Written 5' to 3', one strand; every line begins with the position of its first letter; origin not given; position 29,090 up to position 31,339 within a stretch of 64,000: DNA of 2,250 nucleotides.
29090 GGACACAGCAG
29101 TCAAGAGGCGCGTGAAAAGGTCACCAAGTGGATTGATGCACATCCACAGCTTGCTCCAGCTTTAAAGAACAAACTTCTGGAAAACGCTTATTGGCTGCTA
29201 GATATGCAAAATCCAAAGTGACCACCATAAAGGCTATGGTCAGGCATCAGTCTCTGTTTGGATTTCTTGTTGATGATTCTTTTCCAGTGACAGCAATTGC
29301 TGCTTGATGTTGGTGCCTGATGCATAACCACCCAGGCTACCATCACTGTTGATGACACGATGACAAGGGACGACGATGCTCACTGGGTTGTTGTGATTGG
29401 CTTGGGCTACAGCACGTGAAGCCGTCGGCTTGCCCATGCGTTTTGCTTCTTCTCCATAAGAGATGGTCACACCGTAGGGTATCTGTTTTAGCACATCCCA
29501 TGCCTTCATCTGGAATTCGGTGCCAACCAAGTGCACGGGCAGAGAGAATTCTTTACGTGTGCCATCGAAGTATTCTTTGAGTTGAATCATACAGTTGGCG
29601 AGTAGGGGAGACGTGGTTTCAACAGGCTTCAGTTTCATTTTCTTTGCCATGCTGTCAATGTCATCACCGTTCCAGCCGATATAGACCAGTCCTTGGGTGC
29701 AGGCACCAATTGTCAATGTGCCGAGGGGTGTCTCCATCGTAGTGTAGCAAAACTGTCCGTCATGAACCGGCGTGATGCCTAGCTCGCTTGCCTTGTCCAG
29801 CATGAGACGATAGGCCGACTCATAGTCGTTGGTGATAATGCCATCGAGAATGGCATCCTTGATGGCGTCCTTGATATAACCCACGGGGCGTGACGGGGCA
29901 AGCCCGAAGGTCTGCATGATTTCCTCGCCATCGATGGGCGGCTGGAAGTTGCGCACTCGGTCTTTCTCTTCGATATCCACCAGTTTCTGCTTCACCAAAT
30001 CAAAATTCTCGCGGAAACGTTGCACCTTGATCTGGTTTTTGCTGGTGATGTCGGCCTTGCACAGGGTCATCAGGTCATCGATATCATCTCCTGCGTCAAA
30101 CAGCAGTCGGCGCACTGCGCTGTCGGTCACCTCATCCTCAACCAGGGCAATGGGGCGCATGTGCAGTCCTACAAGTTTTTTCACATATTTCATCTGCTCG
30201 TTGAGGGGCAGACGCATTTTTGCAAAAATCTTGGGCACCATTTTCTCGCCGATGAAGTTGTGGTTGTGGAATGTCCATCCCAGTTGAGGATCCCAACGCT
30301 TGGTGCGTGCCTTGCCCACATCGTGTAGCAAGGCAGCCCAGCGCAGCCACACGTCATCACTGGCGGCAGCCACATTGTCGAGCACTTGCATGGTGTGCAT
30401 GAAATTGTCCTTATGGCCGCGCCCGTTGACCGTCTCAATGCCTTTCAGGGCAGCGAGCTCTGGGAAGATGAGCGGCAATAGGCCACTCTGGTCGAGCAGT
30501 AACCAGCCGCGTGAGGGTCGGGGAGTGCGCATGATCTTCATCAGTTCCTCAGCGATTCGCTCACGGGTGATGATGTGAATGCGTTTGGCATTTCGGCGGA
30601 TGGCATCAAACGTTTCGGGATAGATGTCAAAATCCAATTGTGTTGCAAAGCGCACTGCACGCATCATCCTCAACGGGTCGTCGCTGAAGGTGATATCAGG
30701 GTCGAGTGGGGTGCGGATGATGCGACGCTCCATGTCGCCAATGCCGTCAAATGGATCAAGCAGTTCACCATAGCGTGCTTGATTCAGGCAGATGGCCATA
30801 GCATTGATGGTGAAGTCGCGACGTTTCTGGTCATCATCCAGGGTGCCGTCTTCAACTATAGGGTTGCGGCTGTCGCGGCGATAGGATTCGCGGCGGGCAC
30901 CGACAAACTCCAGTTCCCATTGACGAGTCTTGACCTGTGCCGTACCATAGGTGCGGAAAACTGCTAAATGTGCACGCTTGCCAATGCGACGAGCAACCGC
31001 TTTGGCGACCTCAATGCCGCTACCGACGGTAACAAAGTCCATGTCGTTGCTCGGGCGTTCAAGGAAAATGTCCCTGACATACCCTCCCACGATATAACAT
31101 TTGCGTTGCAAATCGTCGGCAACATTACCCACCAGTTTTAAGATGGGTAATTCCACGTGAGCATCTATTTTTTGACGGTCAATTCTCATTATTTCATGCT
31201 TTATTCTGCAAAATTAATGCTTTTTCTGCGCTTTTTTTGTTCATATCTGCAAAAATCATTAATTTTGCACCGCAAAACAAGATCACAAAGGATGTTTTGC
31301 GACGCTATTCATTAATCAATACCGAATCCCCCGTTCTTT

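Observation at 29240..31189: CCA-adding enzyme fused to an O6-alkylguanine methyltransferase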

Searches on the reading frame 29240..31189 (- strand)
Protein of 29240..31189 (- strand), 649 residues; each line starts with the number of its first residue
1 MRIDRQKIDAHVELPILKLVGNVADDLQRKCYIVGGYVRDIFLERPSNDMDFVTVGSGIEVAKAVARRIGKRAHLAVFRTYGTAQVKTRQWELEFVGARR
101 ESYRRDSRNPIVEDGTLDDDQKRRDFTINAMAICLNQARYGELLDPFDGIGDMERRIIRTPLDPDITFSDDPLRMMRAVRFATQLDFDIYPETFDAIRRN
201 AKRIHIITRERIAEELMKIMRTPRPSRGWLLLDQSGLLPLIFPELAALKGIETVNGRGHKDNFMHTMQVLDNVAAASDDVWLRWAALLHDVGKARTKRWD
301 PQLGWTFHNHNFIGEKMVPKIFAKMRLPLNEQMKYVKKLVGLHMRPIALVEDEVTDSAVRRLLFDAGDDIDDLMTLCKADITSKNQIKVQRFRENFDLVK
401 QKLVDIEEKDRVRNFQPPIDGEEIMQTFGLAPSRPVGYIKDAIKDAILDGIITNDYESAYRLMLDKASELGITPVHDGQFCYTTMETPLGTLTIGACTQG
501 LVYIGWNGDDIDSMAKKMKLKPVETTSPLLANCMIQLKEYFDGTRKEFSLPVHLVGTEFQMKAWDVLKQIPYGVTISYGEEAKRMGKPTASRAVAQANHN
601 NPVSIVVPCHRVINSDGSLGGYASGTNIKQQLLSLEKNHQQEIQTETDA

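Call 3: search_protein_families(library=pfam, proteins=[window:29240-31189:-], max_evalue=0.01)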
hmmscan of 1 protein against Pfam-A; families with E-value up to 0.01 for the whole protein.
window:29240-31189:- (649 aa): 5 families
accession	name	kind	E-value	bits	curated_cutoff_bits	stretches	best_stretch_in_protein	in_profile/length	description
PF01035.26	DNA_binding_1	-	1.9e-32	111.4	27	1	558-637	1-80/81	6-O-methylguanine DNA methyltransferase, DNA binding domain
PF01743.26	PolyA_pol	-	8.2e-27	94.5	23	1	31-159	1-126/126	Poly A polymerase head domain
PF12627.12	PolyA_pol_RNAbd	-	4.8e-19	68.3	22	1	186-247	1-62/64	Probable RNA and SrmB- binding site of polymerase A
PF02870.21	Methyltransf_1N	-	7.5e-11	42.8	21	1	482-553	3-70/71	6-O-methylguanine DNA methyltransferase, ribonuclease-like domain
PF01966.28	HD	-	1.7e-10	41.6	22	1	263-348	2-90/116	HD domain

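Call 4: search_protein_families(library=ncbifam, proteins=[window:29240-31189:-], max_evalue=0.01)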
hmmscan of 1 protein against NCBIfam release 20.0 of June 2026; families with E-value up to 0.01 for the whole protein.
window:29240-31189:- (649 aa): 19 families
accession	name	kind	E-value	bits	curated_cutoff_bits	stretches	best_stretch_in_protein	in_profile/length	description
TIGR02692.1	tRNA_CCA_actino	equivalog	1.6e-104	350.1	438.8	1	11-450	10-449/466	CCA tRNA nucleotidyltransferase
NF009814.0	PRK13299.1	equivalog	3.5e-46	158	290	1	30-247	22-230/396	CCA tRNA nucleotidyltransferase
NF008137.0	PRK10885.1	equivalog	1.8e-44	152.2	451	1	30-395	2-360/409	multifunctional CCA addition/repair protein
NF041569.1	A-tRNAntase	equivalog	5.2e-35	120.9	1440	1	15-248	466-698/880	A-adding tRNA nucleotidyltransferase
TIGR00589.1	ogt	superfamily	4.1e-32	110.1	46.4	1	557-636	1-80/80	methylated-DNA--[protein]-cysteine S-methyltransferase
TIGR01942.1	pcnB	subfamily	4.9e-32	111.3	305.65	1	30-265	31-262/425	polynucleotide adenylyltransferase PcnB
NF009813.0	PRK13298.1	equivalog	4.9e-31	108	606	1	30-295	2-263/417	tRNA CCA-pyrophosphorylase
NF011964.0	PRK15435.1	equivalog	3.1e-29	102.1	345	1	482-641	191-353/354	bifunctional DNA-binding transcriptional regulator/O6-methylguanine-DNA methyltransferase Ada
NF007626.0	PRK10286.1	equivalog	4.7e-26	91.9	192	1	534-636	63-166/171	methylated-DNA--[protein]-cysteine S-methyltransferase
NF009812.0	PRK13297.1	equivalog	5.7e-24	84.9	624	1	30-249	13-223/364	tRNA CCA-pyrophosphorylase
NF008634.1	PRK11623.1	equivalog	6.2e-24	84.4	702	1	30-247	62-285/469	polynucleotide adenylyltransferase PcnB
NF009811.0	PRK13296.1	equivalog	4.3e-21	75.2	469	1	30-246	2-209/360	CCA tRNA nucleotidyltransferase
NF041132.1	DNA_protcyst_Mta_Thcoc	equivalog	4.2e-13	49.5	250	1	557-636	91-168/169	methylated-DNA--protein-cysteine methyltransferase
NF003022.0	PRK03887.1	equivalog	1.5e-12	47.7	164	1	557-637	91-169/175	methylated-DNA--protein-cysteine methyltransferase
TIGR00277.1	HDIG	domain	1e-06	28.5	27.6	1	273-321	16-68/84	HDIG domain-containing metalloprotein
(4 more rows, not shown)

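Call 5: find_homologous_proteins(query=window:29240-31189:-, region=1-649)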
Query window:29240-31189:-, residues 1-649 (649 aa): 8000 proteins with E <= 0.001 among 8000 candidates; the best 120 are listed.
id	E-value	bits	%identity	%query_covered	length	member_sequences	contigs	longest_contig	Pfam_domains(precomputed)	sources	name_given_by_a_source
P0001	0.0e+0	1492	100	100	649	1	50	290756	PF01743.27,PF02870.22,PF12627.13,PF01966.29,PF01035.27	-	-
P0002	0.0e+0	1490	100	100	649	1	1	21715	PF01743.27,PF02870.22,PF12627.13,PF01966.29,PF01035.27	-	-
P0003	0.0e+0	1489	100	100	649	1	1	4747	PF01743.27,PF02870.22,PF12627.13,PF01966.29,PF01035.27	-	-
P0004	0.0e+0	1489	100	100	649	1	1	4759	PF01743.27,PF02870.22,PF12627.13,PF01966.29,PF01035.27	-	-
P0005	0.0e+0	1484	99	100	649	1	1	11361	PF01743.27,PF02870.22,PF12627.13,PF01966.29,PF01035.27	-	-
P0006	0.0e+0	1481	99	100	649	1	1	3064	PF01743.27,PF02870.22,PF12627.13,PF01966.29,PF01035.27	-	-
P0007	0.0e+0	1476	99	100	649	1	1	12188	PF01743.27,PF02870.22,PF12627.13,PF01966.29,PF01035.27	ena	-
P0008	0.0e+0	1474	99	100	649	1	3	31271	PF01743.27,PF02870.22,PF12627.13,PF01966.29,PF01035.27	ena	-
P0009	0.0e+0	1473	98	100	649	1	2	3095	PF01743.27,PF02870.22,PF12627.13,PF01966.29,PF01035.27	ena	-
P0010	0.0e+0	1471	98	100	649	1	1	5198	PF01743.27,PF02870.22,PF12627.13,PF01966.29,PF01035.27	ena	-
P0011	0.0e+0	1469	98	100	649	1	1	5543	PF01743.27,PF02870.22,PF12627.13,PF01966.29,PF01035.27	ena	-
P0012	0.0e+0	1467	98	100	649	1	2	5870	PF01743.27,PF02870.22,PF12627.13,PF01966.29,PF01035.27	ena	-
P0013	0.0e+0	1467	98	100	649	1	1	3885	PF01743.27,PF02870.22,PF12627.13,PF01966.29,PF01035.27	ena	-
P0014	0.0e+0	1465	98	100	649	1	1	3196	PF01743.27,PF02870.22,PF12627.13,PF01966.29,PF01035.27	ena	-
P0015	0.0e+0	1464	98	100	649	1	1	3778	PF01743.27,PF02870.22,PF12627.13,PF01966.29,PF01035.27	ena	-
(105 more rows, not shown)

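Call 12: find_related_loci(query=window:29240-31189:-, collection=genome_contigs, flank=4000)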
Query window:29240-31189:- (649 aa) in genome_contigs; peptide patterns used: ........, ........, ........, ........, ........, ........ (x = any residue, [..] = any of these).
113 stretches matched a pattern; 79 encode a relative of the query (tblastn E <= 1e-3); 79 distinct loci.
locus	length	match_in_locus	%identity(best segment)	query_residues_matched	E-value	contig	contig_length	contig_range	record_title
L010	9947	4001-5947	97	1-649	0e+0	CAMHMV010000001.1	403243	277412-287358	MAG: uncultured Prevotellaceae bacterium isolate SRR11784281_bin.83_metaWRAP_v1.3_MAG genome assembly, contig: ERZ122033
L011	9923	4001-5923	85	1-641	0e+0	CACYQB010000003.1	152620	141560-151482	MAG: uncultured Bacteroidales bacterium isolate RUG12169 genome assembly, contig: RUG12169_asm_3, whole genome shotgun s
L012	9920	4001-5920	83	1-640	0e+0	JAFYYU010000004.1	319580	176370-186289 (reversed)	MAG: Muribaculaceae bacterium isolate RGIG7545 Water_buffalos_Omasum-1__c54, whole genome shotgun sequence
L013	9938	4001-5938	84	1-646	0e+0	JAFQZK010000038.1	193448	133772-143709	MAG: Muribaculaceae bacterium isolate RGIG2290 Goat_Duodenum-5__c489572, whole genome shotgun sequence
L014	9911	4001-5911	84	1-637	0e+0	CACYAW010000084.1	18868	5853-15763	MAG: uncultured Bacteroidales bacterium isolate RUG11775 genome assembly, contig: RUG11775_asm_84, whole genome shotgun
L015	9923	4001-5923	84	1-641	0e+0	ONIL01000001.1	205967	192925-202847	uncultured Prevotellaceae bacterium isolate RUG330 genome assembly, contig: scaffold_8, whole genome shotgun sequence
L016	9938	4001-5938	83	1-646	0e+0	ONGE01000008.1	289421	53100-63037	uncultured Prevotellaceae bacterium isolate RUG278 genome assembly, contig: scaffold_69, whole genome shotgun sequence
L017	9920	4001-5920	84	1-640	0e+0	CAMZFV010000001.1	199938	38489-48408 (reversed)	MAG TPA_asm: uncultured Prevotellaceae bacterium isolate SRR10912537_bin.37_metaWRAP_v1.3_MAG genome assembly, contig: E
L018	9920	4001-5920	84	1-640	0e+0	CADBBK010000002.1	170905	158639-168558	MAG: uncultured Bacteroidales bacterium isolate RUG13812 genome assembly, contig: RUG13812_asm_2, whole genome shotgun s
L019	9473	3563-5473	84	1-637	0e+0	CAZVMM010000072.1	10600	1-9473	MAG TPA_asm: uncultured Muribaculaceae bacterium isolate binchicken_co353_307 genome assembly, contig: NODE_14212_length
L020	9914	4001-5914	85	1-638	0e+0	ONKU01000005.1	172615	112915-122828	uncultured Prevotellaceae bacterium isolate RUG401 genome assembly, contig: scaffold_20, whole genome shotgun sequence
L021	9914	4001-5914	83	1-638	0e+0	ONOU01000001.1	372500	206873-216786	uncultured Prevotellaceae bacterium isolate RUG497 genome assembly, contig: scaffold_2, whole genome shotgun sequence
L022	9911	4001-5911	84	1-637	0e+0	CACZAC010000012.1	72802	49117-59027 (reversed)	MAG: uncultured Bacteroidales bacterium isolate RUG12435 genome assembly, contig: RUG12435_asm_12, whole genome shotgun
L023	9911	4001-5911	84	1-637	0e+0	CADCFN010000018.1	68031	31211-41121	MAG: uncultured Bacteroidales bacterium isolate RUG14590 genome assembly, contig: RUG14590_asm_18, whole genome shotgun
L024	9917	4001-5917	85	1-639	0e+0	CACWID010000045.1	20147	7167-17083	MAG: uncultured Bacteroidales bacterium isolate RUG10614 genome assembly, contig: RUG10614_asm_45, whole genome shotgun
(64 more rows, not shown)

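Call 53: search_protein_representatives(protein=window:29240-31189:-)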
Query: 649 residues. Proteins with E-value up to 0.001 (for the whole library): 84409; up to 1e-10: 56147; up to 1e-30: 3641. The best 150 are listed.
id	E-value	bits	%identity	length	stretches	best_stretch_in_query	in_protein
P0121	0.0e+00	1236.0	83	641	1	1-638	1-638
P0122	5.1e-215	732.0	69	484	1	7-475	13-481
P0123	2.9e-178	610.6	60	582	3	262-472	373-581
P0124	2.5e-158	544.7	56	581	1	29-476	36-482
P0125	1.4e-151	522.4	57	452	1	213-639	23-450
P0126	6.5e-150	516.9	54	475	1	13-468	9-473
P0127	8.5e-149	513.2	64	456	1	16-358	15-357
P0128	2.5e-148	511.7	55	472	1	11-468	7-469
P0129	3.3e-146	504.7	51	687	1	16-466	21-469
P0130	2.6e-143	495.1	71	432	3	252-386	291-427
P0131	1.7e-142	492.4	52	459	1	15-461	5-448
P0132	7.9e-142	490.2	51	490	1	12-459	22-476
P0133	1.7e-141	489.1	51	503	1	12-464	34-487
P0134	7.2e-139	480.4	56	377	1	7-382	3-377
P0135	3.8e-125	435.1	48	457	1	16-459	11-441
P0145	5.9e-117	408.0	45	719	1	15-473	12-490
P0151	8.4e-113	394.3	47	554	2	12-273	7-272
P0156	1.1e-110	387.3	48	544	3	280-467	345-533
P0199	1.1e-86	308.1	39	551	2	279-474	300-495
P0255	3.9e-71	256.7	39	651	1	28-459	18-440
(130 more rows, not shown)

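Call 54: search_protein_families(library=pfam, proteins=[P0129, P0145, P0255, P0124, P0123, P0151, P0156, P0199, P0121, P0125], max_evalue=0.001)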
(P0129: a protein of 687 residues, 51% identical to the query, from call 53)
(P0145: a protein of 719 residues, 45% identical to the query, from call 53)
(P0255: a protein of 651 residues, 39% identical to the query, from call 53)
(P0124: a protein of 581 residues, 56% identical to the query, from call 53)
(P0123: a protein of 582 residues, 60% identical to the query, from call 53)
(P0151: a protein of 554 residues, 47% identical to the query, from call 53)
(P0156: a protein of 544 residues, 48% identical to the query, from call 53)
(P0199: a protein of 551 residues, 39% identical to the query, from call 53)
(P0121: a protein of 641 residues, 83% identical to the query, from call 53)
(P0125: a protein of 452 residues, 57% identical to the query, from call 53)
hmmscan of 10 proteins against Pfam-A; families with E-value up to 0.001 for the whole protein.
P0129 (687 aa): 5 families
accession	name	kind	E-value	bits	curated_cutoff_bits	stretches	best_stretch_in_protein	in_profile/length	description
PF01725.21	Ham1p_like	-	4.9e-57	193.3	22.5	1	483-671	1-185/186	Ham1 family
PF01743.26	PolyA_pol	-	1.8e-24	86.9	23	1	36-162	1-125/126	Poly A polymerase head domain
PF12627.12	PolyA_pol_RNAbd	-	3.6e-21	75.1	22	1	190-250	1-61/64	Probable RNA and SrmB- binding site of polymerase A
PF01966.28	HD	-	4.6e-11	43.5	22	1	266-351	1-90/116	HD domain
PF13735.12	tRNA_NucTran2_2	-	1.9e-05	25.1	27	1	422-465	105-148/149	tRNA nucleotidyltransferase domain 2 putative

P0145 (719 aa): 3 families
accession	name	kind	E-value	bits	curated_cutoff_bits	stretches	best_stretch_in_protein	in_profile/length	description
PF01743.26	PolyA_pol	-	1.8e-19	70.8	23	1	29-154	2-126/126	Poly A polymerase head domain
PF12627.12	PolyA_pol_RNAbd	-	3.6e-14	52.7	22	1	187-246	2-61/64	Probable RNA and SrmB- binding site of polymerase A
PF01966.28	HD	-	8.6e-06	26.5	22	1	265-364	4-89/116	HD domain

P0255 (651 aa): 4 families
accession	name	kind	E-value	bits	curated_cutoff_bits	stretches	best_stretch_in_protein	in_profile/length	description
PF01743.26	PolyA_pol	-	6.5e-28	98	23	1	21-148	1-126/126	Poly A polymerase head domain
PF12627.12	PolyA_pol_RNAbd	-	8.6e-15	54.7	22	1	175-236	1-62/64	Probable RNA and SrmB- binding site of polymerase A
PF01966.28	HD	-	8.8e-12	45.8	22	1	246-340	4-93/116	HD domain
PF00485.24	PRK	-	0.00039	20.7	22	0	544-646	84-188/196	Phosphoribulokinase / Uridine kinase family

P0124 (581 aa): 3 families
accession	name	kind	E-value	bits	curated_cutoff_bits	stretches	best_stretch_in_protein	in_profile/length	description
PF01743.26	PolyA_pol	-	8.6e-27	94.4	23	1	38-165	1-126/126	Poly A polymerase head domain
PF12627.12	PolyA_pol_RNAbd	-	9e-18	64.2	22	1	192-251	1-60/64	Probable RNA and SrmB- binding site of polymerase A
PF01966.28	HD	-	4.6e-14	53.1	22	1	269-362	2-93/116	HD domain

P0123 (582 aa): 3 families
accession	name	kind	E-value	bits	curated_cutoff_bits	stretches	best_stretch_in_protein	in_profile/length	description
PF01743.26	PolyA_pol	-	1.2e-22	81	23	2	123-189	60-125/126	Poly A polymerase head domain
PF12627.12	PolyA_pol_RNAbd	-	1.4e-19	70.1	22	1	218-278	2-62/64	Probable RNA and SrmB- binding site of polymerase A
PF01966.28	HD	-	3.6e-10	40.6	22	1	390-490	26-112/116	HD domain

P0151 (554 aa): 3 families
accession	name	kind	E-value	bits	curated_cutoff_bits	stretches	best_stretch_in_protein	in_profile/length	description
PF01743.26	PolyA_pol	-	4e-25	89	23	1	26-157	1-125/126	Poly A polymerase head domain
PF12627.12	PolyA_pol_RNAbd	-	6.3e-19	67.9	22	1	185-246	1-62/64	Probable RNA and SrmB- binding site of polymerase A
PF01966.28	HD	-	5.1e-07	30.4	22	1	356-425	24-91/116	HD domain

P0156 (544 aa): 4 families
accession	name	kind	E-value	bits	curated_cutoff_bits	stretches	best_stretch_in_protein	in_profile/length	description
PF01743.26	PolyA_pol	-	3.8e-16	60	23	1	30-164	1-120/126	Poly A polymerase head domain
PF12627.12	PolyA_pol_RNAbd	-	5.3e-16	58.6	22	1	219-279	1-61/64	Probable RNA and SrmB- binding site of polymerase A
PF01966.28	HD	-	4.9e-10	40.2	22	1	341-447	21-112/116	HD domain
PF13735.12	tRNA_NucTran2_2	-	5.5e-07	30.1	27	1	485-524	105-144/149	tRNA nucleotidyltransferase domain 2 putative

P0199 (551 aa): 2 families
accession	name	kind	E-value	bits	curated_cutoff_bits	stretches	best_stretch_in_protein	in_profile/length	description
PF12627.12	PolyA_pol_RNAbd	-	4.3e-10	39.6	22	1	181-240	2-61/64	Probable RNA and SrmB- binding site of polymerase A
PF01743.26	PolyA_pol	-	1.1e-05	26.2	23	1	67-147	51-125/126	Poly A polymerase head domain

P0121 (641 aa): 5 families
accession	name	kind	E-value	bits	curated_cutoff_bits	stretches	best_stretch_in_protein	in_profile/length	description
PF01035.26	DNA_binding_1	-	3e-31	107.5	27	1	558-637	1-80/81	6-O-methylguanine DNA methyltransferase, DNA binding domain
PF01743.26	PolyA_pol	-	2.7e-26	92.8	23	1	31-159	1-126/126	Poly A polymerase head domain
PF12627.12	PolyA_pol_RNAbd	-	4.5e-20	71.6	22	1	186-247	1-62/64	Probable RNA and SrmB- binding site of polymerase A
PF01966.28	HD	-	9.4e-11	42.5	22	1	263-348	2-90/116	HD domain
PF02870.21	Methyltransf_1N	-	1.8e-10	41.6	21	1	482-553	3-70/71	6-O-methylguanine DNA methyltransferase, ribonuclease-like domain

P0125 (452 aa): 3 families
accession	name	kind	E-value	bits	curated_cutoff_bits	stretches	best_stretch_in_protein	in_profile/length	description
PF01035.26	DNA_binding_1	-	6.7e-31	106.4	27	1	369-448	1-80/81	6-O-methylguanine DNA methyltransferase, DNA binding domain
PF01966.28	HD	-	2.4e-12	47.6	22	1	75-188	4-111/116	HD domain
PF02870.21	Methyltransf_1N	-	2.1e-09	38.2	21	1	289-364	2-70/71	6-O-methylguanine DNA methyltransferase, ribonuclease-like domain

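Call 67: list_cluster_members(proteins=[P0129, P0145, P0255, P0121])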
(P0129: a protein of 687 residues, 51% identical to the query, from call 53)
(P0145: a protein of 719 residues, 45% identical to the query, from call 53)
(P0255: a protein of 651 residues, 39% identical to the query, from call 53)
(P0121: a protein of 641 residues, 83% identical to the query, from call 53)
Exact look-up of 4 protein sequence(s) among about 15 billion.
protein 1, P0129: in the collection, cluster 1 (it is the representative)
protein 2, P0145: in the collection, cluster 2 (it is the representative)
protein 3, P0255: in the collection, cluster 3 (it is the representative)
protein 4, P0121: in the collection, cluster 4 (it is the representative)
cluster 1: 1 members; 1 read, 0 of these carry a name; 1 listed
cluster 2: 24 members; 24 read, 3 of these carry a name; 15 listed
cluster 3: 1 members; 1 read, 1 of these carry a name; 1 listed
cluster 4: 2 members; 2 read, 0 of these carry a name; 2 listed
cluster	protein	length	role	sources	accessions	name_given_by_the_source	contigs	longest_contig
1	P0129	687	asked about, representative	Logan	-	-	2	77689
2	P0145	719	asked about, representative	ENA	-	-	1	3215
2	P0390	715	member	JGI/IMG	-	poly(A) polymerase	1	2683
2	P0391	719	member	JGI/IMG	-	poly(A) polymerase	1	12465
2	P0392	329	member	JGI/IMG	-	hypothetical protein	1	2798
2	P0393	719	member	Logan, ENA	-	-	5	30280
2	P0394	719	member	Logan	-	-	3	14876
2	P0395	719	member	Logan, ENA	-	-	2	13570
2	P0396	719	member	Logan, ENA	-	-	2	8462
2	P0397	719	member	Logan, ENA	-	-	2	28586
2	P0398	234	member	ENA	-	-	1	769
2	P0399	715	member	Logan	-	-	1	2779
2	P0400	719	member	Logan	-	-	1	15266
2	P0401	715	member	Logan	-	-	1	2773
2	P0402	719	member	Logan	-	-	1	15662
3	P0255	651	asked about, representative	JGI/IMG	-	poly(A) polymerase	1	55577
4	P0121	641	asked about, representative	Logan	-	-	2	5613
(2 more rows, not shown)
